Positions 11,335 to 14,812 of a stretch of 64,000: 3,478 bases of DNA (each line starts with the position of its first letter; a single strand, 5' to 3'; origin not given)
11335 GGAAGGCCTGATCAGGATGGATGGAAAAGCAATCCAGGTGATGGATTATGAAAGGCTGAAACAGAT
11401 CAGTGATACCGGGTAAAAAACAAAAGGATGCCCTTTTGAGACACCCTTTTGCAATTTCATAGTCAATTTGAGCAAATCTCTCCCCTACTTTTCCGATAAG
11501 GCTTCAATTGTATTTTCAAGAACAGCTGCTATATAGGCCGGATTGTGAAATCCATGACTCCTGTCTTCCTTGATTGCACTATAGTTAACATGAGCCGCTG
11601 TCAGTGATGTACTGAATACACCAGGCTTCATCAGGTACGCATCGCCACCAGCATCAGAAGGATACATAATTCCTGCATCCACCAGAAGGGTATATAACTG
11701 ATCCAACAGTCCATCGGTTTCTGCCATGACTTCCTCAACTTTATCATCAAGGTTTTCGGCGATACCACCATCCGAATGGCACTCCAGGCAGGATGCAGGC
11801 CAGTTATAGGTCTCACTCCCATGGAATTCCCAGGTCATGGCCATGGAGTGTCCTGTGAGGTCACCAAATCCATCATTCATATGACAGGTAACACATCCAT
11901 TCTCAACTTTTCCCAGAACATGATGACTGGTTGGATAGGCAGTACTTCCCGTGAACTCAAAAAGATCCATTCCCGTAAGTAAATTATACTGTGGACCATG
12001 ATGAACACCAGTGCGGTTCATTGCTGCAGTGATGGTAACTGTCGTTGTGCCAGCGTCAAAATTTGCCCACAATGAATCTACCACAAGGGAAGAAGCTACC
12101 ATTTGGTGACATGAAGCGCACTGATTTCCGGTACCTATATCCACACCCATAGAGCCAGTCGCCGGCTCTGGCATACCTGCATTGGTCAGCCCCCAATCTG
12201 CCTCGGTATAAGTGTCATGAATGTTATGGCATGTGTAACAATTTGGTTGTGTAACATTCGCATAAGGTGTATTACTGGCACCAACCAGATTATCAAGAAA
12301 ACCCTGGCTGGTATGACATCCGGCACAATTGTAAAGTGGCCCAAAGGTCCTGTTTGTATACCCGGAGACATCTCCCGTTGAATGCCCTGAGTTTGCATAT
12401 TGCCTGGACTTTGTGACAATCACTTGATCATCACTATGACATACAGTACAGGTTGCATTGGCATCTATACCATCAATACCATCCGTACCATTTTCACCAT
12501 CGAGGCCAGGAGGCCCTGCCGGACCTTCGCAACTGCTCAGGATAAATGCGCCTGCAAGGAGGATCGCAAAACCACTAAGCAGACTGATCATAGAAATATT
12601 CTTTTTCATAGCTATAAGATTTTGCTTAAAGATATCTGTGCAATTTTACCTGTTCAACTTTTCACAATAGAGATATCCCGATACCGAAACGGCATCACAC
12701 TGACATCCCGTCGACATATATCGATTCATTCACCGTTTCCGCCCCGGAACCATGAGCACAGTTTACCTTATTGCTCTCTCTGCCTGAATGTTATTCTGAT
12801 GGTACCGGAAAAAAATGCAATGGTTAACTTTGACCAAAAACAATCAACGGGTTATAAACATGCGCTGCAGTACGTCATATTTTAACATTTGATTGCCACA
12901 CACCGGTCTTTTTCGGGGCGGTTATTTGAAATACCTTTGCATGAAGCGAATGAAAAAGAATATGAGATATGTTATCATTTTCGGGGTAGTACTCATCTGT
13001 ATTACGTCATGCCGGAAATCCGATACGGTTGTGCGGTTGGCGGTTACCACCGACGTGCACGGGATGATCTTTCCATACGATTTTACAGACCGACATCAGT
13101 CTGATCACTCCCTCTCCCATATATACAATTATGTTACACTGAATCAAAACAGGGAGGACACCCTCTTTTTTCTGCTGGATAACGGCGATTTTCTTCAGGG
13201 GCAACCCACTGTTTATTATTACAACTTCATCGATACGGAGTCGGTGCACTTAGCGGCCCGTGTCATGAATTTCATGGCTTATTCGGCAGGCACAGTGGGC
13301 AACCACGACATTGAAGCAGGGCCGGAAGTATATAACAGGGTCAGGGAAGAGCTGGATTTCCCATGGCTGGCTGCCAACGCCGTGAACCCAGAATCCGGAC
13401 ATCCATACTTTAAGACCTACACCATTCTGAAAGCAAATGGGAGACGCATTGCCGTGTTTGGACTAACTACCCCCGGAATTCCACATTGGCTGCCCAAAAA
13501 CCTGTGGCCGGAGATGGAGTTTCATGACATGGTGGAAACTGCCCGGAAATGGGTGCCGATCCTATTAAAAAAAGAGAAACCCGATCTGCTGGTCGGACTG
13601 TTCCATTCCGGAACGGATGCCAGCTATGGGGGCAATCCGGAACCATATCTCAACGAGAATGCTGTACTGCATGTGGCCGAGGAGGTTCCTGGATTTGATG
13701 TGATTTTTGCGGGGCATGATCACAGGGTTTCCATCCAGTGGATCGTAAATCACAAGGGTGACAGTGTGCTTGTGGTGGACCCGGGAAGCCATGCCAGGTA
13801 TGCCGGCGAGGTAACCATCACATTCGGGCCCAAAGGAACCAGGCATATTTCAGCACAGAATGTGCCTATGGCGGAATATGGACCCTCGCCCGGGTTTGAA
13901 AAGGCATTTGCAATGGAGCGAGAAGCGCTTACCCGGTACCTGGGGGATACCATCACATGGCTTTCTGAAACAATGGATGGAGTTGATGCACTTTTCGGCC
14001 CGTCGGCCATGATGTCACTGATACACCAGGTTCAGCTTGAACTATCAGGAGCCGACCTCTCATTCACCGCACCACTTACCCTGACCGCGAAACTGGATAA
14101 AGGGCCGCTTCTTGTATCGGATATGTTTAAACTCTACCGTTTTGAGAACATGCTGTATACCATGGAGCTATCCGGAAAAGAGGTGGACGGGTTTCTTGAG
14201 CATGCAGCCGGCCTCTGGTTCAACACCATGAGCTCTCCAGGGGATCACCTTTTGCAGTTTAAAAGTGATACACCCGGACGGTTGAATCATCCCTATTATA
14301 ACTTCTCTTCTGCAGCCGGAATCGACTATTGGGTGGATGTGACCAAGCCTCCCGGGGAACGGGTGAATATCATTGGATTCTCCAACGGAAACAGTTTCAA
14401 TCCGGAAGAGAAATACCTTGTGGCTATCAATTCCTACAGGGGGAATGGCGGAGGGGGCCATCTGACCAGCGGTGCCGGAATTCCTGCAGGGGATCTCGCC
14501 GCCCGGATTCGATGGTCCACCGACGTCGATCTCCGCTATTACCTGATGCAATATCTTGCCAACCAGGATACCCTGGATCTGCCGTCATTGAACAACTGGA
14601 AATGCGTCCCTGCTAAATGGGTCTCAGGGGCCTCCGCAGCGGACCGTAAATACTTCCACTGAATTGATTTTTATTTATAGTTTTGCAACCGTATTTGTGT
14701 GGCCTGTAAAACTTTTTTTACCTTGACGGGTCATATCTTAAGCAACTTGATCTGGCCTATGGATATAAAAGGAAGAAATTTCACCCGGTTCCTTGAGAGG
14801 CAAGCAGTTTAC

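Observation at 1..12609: Dense multiheme-cytochrome island (52 CXXCH + 2 CX3CH in six proteins) with OM barrel, rhodanese and Fnr-type regulator: candidate uncharacterised trans-envelope electron-transfer system in a Bacteroidota genome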

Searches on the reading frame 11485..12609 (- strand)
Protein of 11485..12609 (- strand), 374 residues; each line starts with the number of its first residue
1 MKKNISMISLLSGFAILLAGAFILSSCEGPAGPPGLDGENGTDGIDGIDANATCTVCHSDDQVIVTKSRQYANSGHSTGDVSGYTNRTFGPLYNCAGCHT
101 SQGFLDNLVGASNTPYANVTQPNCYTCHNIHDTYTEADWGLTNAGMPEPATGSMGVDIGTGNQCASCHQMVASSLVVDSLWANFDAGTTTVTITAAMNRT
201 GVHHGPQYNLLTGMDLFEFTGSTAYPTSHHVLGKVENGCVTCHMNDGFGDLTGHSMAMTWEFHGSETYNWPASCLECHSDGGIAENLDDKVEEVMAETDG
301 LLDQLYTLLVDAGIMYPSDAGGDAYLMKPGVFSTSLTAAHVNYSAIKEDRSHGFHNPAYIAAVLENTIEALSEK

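Call 4: search_protein_families(library=pfam, proteins=[window:11485-12609:-], max_evalue=0.01)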
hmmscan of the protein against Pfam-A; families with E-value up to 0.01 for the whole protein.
window:11485-12609:- (374 aa): 7 families
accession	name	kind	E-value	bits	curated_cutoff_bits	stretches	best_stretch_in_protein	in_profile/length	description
PF22113.1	Mtrc-MtrF_II-IV_dom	-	1.9e-09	37.7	30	1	42-131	72-166/176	Outer membrane cytochrome MtrC/MtrF-like, domains II/IV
PF14522.11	Cytochrome_C7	-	2.1e-08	34.3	24.8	2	50-129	12-67/67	Cytochrome c7 and related cytochrome c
PF14537.11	Cytochrom_c3_2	-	3.6e-06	27.8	25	1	50-133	5-69/79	Cytochrome c3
PF22678.1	Cytochrom_c_NrfB-like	-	5.2e-05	24.1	27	0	239-281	1-43/89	Cytochrome c-type protein NrfB-like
PF09699.15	Paired_CXXCH_1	-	0.00013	22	20.6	0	119-133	4-18/41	Doubled CXXCH motif (Paired_CXXCH_1)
PF02085.21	Cytochrom_CIII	-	0.0015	19.3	22.9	0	229-280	37-84/101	Class III cytochrome C family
PF03892.19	NapB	-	0.0026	18.3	25.1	0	51-110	64-122/127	Nitrate reductase cytochrome c-type subunit (NapB)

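Call 5: search_protein_families(library=ncbifam, proteins=[window:11485-12609:-], max_evalue=0.01)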
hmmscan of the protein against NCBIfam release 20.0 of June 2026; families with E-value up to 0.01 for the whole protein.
window:11485-12609:- (374 aa): 2 families
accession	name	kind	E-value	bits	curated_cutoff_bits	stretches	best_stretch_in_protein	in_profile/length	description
NF045713.1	CxxCH_16_HmcA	equivalog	0.0032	16.1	400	0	230-281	70-121/541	sulfate respiration complex hexadecaheme cytochrome HmcA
TIGR01905.1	paired_CXXCH_1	subfamily_domain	0.0059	16.5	25.2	0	119-133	4-18/41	doubled CXXCH domain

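Call 9: search_solved_structures(query=window:11485-12609:-, max_evalue=1, show_alignments=1)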
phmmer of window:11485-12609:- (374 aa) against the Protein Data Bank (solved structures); distinct sequences matched with E-value up to 1: 3.
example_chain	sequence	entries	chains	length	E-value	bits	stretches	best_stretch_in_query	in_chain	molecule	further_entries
6h5l_A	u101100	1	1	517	0.04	16.3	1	269-333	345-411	Similar to hydroxylamine oxidoreductase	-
6i5b_A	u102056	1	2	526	0.25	13.7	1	223-293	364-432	Uncharacterized protein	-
4hp4_A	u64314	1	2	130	0.99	11.7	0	228-279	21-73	Eag-like K[+] channel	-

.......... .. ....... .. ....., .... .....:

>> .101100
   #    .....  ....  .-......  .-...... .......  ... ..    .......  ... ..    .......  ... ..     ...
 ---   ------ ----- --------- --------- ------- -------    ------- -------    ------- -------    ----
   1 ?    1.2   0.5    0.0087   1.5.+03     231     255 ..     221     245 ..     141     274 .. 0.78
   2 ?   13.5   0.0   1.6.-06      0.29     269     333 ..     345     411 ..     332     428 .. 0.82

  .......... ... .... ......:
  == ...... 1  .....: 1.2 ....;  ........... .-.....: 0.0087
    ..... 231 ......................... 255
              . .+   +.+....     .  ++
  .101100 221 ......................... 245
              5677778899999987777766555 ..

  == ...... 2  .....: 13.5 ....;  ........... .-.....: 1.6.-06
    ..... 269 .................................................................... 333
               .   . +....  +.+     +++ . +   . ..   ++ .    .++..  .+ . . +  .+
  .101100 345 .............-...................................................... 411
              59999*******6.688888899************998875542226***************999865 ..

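Call 61: search_solved_structures(query=A4, max_evalue=1, show_alignments=2)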
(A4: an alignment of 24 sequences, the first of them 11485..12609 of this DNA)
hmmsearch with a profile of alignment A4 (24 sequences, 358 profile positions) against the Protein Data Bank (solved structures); distinct sequences matched with E-value up to 1: 42.
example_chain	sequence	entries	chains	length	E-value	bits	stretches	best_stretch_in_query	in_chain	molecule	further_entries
1oah_A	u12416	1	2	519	4.9e-12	48.7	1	217-355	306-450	CYTOCHROME C NITRITE REDUCTASE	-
6i5b_A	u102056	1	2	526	1.4e-11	47.3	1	219-356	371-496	Uncharacterized protein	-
2j7a_A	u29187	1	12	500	1.2e-10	44.2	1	218-352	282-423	CYTOCHROME C NITRITE REDUCTASE NRFA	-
2vr0_A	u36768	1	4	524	1.3e-10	44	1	218-352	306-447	CYTOCHROME C NITRITE REDUCTASE, CATALYTIC SUBUNIT NFRA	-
8bcx_A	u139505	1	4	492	1.4e-10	43.9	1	217-350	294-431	Nitrite reductase (cytochrome; ammonia-forming)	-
3ubr_A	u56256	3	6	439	6.4e-10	41.8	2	219-353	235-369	Cytochrome c-552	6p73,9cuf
6v0a_A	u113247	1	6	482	3e-09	39.6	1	119-349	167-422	Nitrite reductase (cytochrome; ammonia-forming)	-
8rv0_Y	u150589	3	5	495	1.1e-08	37.7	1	50-354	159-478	Octaheme cytochrome c nitrite reductase | Octaheme nitrite c cytochrome c reductase | Octaheme nitrite reductase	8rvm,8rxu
2rf7_A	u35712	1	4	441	3.9e-08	35.9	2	216-341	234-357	Cytochrome c-552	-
4wjy_A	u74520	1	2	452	4.1e-08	35.8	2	217-340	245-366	Cytochrome c-552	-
1gu6_A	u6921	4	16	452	4.8e-08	35.6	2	217-340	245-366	CYTOCHROME C552 | Cytochrome c-552 | Cytochrome c nitrite reductase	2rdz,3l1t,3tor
7o7g_A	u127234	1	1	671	3.1e-07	33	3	88-170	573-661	Extracellular iron oxide respiratory system surface decaheme cytochrome c component MtrC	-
7qth_A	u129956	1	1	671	3.8e-07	32.7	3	88-170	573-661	Extracellular iron oxide respiratory system surface decaheme cytochrome c component MtrC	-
3sxq_A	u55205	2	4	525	3.9e-07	32.6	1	219-353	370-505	Eight-heme nitrite reductase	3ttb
1fs7_A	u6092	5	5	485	1.3e-06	30.9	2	216-282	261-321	CYTOCHROME C NITRITE REDUCTASE | Cytochrome c-552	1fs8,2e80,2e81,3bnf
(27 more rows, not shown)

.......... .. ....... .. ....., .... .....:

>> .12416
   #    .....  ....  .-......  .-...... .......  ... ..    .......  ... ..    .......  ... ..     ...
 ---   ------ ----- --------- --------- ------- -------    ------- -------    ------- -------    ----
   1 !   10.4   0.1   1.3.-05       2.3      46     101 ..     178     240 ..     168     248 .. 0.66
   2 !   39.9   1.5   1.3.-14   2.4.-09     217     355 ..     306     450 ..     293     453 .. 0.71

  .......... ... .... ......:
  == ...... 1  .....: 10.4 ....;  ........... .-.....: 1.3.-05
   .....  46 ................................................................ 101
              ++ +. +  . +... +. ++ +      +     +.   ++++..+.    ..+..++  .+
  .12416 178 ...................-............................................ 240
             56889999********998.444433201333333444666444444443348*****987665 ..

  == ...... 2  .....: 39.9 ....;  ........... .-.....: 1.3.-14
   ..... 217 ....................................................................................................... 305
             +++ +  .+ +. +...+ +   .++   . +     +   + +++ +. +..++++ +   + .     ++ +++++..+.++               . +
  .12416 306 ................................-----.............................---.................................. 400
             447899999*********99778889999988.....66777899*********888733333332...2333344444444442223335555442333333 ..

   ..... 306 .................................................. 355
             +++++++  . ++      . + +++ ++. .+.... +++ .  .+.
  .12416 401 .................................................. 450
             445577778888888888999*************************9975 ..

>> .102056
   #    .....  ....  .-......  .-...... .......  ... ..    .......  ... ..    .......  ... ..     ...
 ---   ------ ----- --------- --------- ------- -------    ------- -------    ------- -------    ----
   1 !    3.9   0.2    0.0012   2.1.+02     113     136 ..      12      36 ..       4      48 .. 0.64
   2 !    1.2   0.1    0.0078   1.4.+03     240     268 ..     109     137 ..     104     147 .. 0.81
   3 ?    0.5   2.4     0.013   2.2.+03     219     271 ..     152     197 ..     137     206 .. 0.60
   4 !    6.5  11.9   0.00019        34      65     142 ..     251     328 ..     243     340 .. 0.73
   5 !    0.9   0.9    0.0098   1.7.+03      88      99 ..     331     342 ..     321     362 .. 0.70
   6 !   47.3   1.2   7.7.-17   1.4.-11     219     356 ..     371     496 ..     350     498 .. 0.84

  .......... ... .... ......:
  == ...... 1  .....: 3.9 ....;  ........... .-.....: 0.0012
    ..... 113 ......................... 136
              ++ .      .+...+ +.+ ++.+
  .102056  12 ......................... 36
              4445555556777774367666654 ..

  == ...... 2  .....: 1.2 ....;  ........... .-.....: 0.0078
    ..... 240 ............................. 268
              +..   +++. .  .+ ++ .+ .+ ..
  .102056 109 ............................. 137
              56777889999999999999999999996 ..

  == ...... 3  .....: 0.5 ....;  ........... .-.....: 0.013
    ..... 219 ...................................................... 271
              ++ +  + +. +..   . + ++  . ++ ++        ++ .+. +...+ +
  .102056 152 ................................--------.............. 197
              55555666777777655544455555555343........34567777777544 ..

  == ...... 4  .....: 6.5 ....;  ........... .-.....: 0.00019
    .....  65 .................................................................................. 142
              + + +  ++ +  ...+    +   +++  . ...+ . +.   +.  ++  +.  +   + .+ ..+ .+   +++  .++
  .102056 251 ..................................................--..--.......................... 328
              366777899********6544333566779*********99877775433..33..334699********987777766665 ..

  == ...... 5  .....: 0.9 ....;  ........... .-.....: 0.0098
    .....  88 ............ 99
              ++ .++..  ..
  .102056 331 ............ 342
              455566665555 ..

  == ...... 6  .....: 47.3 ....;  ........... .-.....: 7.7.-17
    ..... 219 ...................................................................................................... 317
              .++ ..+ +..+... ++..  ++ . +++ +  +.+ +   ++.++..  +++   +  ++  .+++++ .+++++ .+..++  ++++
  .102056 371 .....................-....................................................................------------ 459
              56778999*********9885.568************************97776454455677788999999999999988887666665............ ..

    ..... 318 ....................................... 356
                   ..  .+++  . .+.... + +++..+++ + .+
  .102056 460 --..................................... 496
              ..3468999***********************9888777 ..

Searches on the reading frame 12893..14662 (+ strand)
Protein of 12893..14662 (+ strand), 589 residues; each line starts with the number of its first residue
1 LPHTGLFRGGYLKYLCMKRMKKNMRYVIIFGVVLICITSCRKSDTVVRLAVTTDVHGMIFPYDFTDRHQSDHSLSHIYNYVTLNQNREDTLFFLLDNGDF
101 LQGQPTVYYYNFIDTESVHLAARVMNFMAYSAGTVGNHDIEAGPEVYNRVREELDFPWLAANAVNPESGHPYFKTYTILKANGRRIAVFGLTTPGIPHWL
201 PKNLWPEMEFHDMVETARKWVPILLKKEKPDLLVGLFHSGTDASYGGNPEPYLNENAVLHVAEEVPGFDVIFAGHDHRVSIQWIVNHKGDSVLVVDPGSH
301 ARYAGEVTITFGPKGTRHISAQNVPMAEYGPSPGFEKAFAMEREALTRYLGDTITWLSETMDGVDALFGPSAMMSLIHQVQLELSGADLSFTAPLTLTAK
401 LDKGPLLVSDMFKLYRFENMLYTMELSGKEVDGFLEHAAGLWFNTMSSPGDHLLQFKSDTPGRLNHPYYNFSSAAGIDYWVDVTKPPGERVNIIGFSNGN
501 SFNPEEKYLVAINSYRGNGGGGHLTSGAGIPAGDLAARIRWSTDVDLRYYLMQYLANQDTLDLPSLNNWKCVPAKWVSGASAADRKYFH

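Call 7: search_protein_families(library=pfam, proteins=[window:12893-14662:+], max_evalue=0.001)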
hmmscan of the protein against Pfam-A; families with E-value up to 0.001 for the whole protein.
window:12893-14662:+ (589 aa): 2 families
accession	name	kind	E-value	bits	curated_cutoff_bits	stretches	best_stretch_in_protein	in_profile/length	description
PF02872.23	5_nucleotid_C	-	1.6e-21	77.5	23.6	1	368-522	19-152/158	5'-nucleotidase, C-terminal domain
PF00149.33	Metallophos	-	4.9e-10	40.6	21.5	1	48-278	2-190/191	Calcineurin-like phosphoesterase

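Call 71: search_protein_families(library=ncbifam, proteins=[window:12893-14662:+], max_evalue=0.01)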
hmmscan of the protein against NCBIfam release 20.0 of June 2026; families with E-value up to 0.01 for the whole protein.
window:12893-14662:+ (589 aa): 14 families
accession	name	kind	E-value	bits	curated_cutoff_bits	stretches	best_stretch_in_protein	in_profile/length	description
NF006938.0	PRK09420.1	equivalog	1e-49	169.5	486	2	35-279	15-262/648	bifunctional 2',3'-cyclic-nucleotide 2'-phosphodiesterase/3'-nucleotidase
NF006934.0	PRK09419.1-1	subfamily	4.6e-42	143.8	1646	2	42-311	48-299/1174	multifunctional 2',3'-cyclic-nucleotide 2'-phosphodiesterase/3'-nucleotidase/5'-nucleotidase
TIGR01390.1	CycNucDiestase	equivalog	2.2e-40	138.8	883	2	47-279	3-240/626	2',3'-cyclic-nucleotide 2'-phosphodiesterase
NF006937.0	PRK09419.1-4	equivalog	4.4e-38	130.4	2554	2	42-279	19-265/1411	multifunctional 2',3'-cyclic-nucleotide 2'-phosphodiesterase/3'-nucleotidase/5'-nucleotidase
NF006933.0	PRK09418.1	equivalog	7.9e-31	107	1419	2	43-299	36-304/780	bifunctional 2',3'-cyclic-nucleotide 2'-phosphodiesterase/3'-nucleotidase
NF006935.0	PRK09419.1-2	equivalog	7.9e-30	103.3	2801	2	50-279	50-288/1445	multifunctional 2',3'-cyclic-nucleotide 2'-phosphodiesterase/3'-nucleotidase/5'-nucleotidase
NF006936.0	PRK09419.1-3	equivalog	8.5e-27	93.2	2542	2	46-279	58-301/1212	multifunctional 2',3'-cyclic-nucleotide 2'-phosphodiesterase/3'-nucleotidase/5'-nucleotidase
NF007109.1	PRK09558.1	equivalog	1.3e-26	93.5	600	2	122-246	103-229/550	bifunctional UDP-sugar hydrolase/5'-nucleotidase UshA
NF008871.0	PRK11907.1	equivalog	9.3e-25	86.9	1266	1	47-277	116-352/814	bifunctional 2',3'-cyclic-nucleotide 2'-phosphodiesterase/3'-nucleotidase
TIGR04486.1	thiosulf_SoxB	equivalog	7.9e-18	64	550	1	83-511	127-515/556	thiosulfohydrolase SoxB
NF041198.1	UshA_like_PCGU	equivalog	2.7e-17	62.6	275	1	88-315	63-271/519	UshA-like (seleno)protein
TIGR01530.1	nadN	equivalog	2.4e-12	46.2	436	1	94-242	53-195/550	NAD nucleotidase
NF040549.1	Nt5e_LPXTG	exception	1.9e-10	39.7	1050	1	42-204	94-245/731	cell surface ecto-5'-nucleotidase Nt5e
NF047875.1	5nuc_LPXTG_Strp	exception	0.00042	18.9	1050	0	122-150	111-139/684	surface-anchored 5'-nucleotidase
